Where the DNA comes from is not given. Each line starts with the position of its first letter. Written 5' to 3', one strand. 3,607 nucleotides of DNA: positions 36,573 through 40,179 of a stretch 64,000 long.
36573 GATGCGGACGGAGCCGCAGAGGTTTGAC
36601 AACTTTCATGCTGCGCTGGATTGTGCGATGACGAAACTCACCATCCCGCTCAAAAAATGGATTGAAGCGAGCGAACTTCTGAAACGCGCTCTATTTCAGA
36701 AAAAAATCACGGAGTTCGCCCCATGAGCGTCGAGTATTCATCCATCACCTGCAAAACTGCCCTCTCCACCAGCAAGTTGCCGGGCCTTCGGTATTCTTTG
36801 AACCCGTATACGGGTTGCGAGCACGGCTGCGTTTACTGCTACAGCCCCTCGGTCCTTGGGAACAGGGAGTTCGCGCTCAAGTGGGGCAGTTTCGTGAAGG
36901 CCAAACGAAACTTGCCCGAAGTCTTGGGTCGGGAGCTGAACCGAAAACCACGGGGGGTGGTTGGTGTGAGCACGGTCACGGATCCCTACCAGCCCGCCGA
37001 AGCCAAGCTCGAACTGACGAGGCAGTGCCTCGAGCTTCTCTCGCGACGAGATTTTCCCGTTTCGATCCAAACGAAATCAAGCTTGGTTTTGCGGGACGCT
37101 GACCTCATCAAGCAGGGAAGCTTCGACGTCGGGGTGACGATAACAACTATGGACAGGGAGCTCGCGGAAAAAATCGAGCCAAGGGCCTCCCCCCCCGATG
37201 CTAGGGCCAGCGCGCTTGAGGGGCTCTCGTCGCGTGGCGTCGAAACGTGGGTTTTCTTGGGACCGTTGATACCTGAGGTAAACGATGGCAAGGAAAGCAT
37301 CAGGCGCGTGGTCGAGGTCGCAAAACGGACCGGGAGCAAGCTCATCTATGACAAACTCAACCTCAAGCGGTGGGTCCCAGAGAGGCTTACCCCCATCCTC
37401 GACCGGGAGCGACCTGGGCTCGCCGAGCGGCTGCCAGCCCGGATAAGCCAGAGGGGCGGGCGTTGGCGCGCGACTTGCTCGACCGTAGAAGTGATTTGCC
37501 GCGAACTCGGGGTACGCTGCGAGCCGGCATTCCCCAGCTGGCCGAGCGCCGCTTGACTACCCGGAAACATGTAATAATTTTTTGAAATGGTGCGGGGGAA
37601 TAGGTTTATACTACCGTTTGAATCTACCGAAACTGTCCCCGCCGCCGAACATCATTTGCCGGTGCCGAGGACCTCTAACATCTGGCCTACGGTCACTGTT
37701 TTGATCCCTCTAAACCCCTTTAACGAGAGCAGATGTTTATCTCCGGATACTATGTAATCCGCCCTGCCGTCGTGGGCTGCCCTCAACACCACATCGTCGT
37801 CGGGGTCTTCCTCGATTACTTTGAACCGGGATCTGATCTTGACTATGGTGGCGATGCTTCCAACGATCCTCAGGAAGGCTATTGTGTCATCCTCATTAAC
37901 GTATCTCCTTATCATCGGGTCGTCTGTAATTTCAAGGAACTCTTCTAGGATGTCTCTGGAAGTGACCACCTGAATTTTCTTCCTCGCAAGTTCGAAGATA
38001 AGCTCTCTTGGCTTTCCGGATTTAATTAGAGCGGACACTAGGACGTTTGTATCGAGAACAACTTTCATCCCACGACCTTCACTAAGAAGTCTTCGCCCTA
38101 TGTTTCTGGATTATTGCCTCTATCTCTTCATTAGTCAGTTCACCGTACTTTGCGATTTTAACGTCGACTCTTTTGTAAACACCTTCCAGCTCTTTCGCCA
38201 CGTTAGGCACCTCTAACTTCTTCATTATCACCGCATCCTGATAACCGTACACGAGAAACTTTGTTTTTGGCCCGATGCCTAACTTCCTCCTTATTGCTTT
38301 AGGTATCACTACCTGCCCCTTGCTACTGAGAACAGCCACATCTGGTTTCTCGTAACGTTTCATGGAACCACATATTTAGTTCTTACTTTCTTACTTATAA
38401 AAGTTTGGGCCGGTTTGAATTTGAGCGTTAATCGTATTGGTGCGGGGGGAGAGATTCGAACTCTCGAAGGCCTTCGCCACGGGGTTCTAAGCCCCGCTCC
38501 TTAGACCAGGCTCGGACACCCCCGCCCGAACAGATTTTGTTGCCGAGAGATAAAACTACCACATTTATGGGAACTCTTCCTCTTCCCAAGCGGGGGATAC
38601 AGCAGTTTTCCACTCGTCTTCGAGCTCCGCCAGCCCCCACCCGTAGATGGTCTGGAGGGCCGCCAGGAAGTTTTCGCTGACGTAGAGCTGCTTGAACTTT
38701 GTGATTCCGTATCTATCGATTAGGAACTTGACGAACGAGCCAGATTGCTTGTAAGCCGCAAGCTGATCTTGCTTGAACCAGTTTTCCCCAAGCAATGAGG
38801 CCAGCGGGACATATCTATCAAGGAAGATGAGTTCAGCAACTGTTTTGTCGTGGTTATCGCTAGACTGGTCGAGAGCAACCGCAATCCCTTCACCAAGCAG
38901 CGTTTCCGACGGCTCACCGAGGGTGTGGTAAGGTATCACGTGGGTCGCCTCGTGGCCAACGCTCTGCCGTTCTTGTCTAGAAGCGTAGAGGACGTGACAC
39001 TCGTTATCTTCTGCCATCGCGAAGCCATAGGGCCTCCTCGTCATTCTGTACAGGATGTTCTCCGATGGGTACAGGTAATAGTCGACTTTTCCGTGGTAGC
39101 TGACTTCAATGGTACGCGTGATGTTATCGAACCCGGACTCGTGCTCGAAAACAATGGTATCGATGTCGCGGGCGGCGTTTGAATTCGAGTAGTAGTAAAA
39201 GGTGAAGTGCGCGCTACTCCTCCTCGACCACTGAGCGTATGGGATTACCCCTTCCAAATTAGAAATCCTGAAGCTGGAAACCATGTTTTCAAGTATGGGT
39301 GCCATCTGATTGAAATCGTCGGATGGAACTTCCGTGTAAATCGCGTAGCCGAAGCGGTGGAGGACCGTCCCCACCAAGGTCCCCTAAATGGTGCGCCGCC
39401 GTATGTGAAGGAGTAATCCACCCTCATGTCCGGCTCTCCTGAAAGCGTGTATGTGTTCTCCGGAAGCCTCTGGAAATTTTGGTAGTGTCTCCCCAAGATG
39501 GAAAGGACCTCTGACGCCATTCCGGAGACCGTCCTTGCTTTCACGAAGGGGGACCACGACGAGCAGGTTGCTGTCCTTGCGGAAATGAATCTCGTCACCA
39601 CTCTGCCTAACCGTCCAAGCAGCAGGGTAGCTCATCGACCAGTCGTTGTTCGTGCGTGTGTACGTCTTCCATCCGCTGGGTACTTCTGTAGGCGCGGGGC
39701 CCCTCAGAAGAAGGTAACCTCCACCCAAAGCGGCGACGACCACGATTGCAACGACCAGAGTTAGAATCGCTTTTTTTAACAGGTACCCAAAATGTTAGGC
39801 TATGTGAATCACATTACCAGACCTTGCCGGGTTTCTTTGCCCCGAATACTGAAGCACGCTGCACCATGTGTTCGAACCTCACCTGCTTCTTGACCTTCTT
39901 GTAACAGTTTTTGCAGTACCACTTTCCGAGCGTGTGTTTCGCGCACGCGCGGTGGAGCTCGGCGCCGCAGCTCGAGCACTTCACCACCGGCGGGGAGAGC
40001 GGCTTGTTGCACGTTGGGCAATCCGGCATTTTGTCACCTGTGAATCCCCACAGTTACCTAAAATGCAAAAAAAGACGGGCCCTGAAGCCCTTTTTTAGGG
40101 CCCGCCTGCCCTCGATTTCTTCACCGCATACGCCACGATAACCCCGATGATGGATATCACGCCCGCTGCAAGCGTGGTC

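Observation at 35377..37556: Translationally coupled Nre (COG1602) + SPL-like radical SAM pair: candidate two-component DNA-damage repair module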

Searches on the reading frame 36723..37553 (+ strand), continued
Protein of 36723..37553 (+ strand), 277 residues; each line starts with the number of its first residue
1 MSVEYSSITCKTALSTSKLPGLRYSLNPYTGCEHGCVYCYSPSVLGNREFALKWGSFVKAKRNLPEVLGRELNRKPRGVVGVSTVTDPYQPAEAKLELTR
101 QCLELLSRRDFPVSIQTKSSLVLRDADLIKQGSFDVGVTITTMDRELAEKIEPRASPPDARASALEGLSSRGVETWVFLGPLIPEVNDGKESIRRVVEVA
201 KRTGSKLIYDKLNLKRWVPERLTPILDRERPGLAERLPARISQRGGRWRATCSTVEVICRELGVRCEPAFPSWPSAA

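Call 68: search_protein_families(library=pfam, proteins=[window:36723-37553:+], max_evalue=10)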
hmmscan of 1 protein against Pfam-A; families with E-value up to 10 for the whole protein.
window:36723-37553:+ (277 aa): 3 families
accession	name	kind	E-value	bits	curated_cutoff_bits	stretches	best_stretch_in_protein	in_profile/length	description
PF04055.27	Radical_SAM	-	1.7e-13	51.6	29.5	1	27-190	2-158/166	Radical SAM superfamily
PF20903.3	SPL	-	0.16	11.3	27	1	15-50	71-105/338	Spore photoproduct lyase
PF08902.16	DUF1848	-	0.2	11.9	30.5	1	29-40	250-261/262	Domain of unknown function (DUF1848)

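Call 72: search_protein_families(library=padloc, proteins=[window:36723-37553:+], max_evalue=0.01)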
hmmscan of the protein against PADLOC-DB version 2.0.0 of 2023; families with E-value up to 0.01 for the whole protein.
window:36723-37553:+ (277 aa): 0 families

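Call 76: find_encoding_contigs(protein=P0104, flank=4000, max_places=2)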
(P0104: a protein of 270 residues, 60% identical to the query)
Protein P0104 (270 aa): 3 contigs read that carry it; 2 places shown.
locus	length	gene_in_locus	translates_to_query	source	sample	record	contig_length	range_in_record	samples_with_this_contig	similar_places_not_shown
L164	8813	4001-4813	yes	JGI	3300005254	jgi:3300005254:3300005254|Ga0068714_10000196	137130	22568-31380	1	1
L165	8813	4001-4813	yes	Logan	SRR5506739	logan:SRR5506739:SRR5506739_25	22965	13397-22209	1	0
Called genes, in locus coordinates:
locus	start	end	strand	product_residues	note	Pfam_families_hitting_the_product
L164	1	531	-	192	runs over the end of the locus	PF14382:ECR1_N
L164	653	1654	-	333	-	PF01866:Diphthamide_syn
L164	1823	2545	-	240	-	PF02589:LUD_dom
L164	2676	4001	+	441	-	PF04894:Nre_N, PF04895:Nre_C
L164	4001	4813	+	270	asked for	PF04055:Radical_SAM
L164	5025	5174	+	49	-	-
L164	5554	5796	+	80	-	-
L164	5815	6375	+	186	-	-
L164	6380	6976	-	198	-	PF09335:VTT_dom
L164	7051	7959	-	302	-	PF01073:3Beta_HSD (weak), PF01370:Epimerase, PF04321:RmlD_sub_bind (faint), PF16363:GDP_Man_Dehyd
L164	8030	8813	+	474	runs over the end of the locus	PF02310:B12-binding, PF04055:Radical_SAM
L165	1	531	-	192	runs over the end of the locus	PF14382:ECR1_N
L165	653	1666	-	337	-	PF01866:Diphthamide_syn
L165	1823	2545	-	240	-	PF02589:LUD_dom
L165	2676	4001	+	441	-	PF04894:Nre_N, PF04895:Nre_C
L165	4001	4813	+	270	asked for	PF04055:Radical_SAM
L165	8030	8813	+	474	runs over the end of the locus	PF02310:B12-binding, PF04055:Radical_SAM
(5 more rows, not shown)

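Call 77: find_encoding_contigs(protein=P0101, flank=4000, max_places=2)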
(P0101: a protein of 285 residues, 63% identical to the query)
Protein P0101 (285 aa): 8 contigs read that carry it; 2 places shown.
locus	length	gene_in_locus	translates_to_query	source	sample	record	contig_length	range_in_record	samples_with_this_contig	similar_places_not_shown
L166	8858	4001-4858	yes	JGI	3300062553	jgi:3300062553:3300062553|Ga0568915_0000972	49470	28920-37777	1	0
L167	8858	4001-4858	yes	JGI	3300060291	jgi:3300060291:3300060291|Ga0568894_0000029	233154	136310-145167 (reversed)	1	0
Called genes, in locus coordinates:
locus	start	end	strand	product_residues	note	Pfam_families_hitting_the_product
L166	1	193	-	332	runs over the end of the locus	PF01866:Diphthamide_syn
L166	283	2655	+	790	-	PF01326:PPDK_N, PF00391:PEP-utilizers, PF02896:PEP-utilizers_C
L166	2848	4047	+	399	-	PF04894:Nre_N, PF04895:Nre_C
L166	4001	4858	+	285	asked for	PF04055:Radical_SAM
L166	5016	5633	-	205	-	PF01966:HD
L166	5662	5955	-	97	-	-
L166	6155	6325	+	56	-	-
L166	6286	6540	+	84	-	-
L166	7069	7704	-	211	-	-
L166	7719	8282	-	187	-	-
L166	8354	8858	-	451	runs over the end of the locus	-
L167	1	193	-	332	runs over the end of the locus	PF01866:Diphthamide_syn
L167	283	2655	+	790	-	PF01326:PPDK_N, PF00391:PEP-utilizers, PF02896:PEP-utilizers_C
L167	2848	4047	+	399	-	PF04894:Nre_N, PF04895:Nre_C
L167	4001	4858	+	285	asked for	PF04055:Radical_SAM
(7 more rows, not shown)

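Call 78: find_encoding_contigs(protein=P0016, flank=4000, max_places=2)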
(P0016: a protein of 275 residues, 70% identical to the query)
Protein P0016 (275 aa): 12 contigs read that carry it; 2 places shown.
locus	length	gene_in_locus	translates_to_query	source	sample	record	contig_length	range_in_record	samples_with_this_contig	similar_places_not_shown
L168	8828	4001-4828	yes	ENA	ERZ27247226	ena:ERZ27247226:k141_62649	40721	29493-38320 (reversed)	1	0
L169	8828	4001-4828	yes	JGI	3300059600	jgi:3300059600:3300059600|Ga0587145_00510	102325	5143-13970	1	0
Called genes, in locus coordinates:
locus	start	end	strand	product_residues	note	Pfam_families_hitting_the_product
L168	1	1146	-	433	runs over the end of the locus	PF02788:RuBisCO_large_N, PF00016:RuBisCO_large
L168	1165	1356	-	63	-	PF01194:RNA_pol_N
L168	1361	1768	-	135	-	PF00380:Ribosomal_S9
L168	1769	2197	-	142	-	PF00572:Ribosomal_L13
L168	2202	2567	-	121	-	PF17135:Ribosomal_L18, PF00828:Ribosomal_L27A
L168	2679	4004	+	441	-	PF04894:Nre_N, PF04895:Nre_C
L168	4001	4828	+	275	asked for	PF04055:Radical_SAM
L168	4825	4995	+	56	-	-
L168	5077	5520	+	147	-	-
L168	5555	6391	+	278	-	PF05362:Lon_C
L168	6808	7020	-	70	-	-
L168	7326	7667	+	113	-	PF02675:AdoMet_dc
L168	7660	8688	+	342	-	PF01861:BpsA_C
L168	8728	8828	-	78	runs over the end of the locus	PF01998:DUF131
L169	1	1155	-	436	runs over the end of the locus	PF02788:RuBisCO_large_N, PF00016:RuBisCO_large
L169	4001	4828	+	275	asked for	PF04055:Radical_SAM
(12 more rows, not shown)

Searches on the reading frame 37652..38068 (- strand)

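Call 24: search_protein_families(library=pfam, proteins=[window:37652-38068:-], max_evalue=0.01)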
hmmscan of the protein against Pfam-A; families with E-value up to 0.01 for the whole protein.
window:37652-38068:- (138 aa): 3 families
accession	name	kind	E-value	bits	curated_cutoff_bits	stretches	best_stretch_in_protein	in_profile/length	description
PF13470.12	PIN_3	-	6.8e-18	66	27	1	2-112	1-115/115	PIN domain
PF24109.1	DUF7384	-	0.0004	20.9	27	1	2-118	6-109/153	Family of unknown function (DUF7384)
PF01850.27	PIN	-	0.0047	18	23.6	1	3-83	1-65/120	PIN domain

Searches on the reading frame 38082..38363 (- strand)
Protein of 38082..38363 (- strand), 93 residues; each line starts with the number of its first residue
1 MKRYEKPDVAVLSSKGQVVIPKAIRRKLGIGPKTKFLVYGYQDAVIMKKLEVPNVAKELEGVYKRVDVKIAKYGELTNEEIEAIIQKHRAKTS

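Call 24: search_protein_families(library=pfam, proteins=[window:38082-38363:-], max_evalue=0.01)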
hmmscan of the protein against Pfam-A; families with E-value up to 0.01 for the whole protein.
window:38082-38363:- (93 aa): 1 family
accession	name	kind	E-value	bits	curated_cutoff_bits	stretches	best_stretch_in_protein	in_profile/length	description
PF04014.23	MazE_antitoxin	-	2.3e-07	31.1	24.7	1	12-48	4-42/48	Antidote-toxin recognition MazE, bacterial antitoxin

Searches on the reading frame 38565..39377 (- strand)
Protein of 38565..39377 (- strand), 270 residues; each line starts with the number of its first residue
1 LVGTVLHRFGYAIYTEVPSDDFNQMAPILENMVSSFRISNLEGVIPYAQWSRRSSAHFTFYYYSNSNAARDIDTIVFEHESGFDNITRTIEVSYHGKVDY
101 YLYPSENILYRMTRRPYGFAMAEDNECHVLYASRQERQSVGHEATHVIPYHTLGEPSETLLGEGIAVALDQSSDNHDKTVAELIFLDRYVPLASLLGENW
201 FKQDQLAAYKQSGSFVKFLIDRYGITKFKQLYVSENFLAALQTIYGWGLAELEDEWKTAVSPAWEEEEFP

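Call 24: search_protein_families(library=pfam, proteins=[window:38565-39377:-], max_evalue=0.01)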
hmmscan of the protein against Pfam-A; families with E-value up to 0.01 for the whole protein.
window:38565-39377:- (270 aa): 1 family
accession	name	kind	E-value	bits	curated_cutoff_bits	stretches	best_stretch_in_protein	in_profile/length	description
PF13485.12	Peptidase_MA_2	-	1.7e-08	34.9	32.4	1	137-260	67-199/201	Peptidase MA superfamily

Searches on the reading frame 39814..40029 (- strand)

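Call 24: search_protein_families(library=pfam, proteins=[window:39814-40029:-], max_evalue=0.01)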
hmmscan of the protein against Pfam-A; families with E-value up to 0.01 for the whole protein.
window:39814-40029:- (71 aa): 8 families
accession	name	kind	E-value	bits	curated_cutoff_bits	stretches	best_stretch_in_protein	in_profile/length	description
PF14446.12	Prok-RING_1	-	3.7e-05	24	29.1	1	3-33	6-38/54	Prokaryotic RING finger family 1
PF13240.11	Zn_Ribbon_1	-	4.2e-05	23.6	25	1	4-25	2-23/23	zinc-ribbon domain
PF12773.13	DZR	-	0.0004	20.9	27.3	1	4-52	1-40/45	Double zinc ribbon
PF00130.28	C1_1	-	0.00043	20.5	26.5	1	4-32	14-45/53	Phorbol esters/diacylglycerol binding domain (C1 domain)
PF13248.11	Zn_ribbon_3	-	0.00077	19.3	27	1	4-25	5-26/26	zinc-ribbon domain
PF00628.35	PHD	-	0.0024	18.3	24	1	4-42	1-47/47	PHD-finger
PF21362.3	Sina_RING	-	0.0057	17.2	29.3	0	4-42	1-25/35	E3 ubiquitin-protein ligase sina/sinah, RING finger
PF12674.12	Zn_ribbon_2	-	0.0058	17.7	22.5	1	18-61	2-52/81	Putative zinc ribbon domain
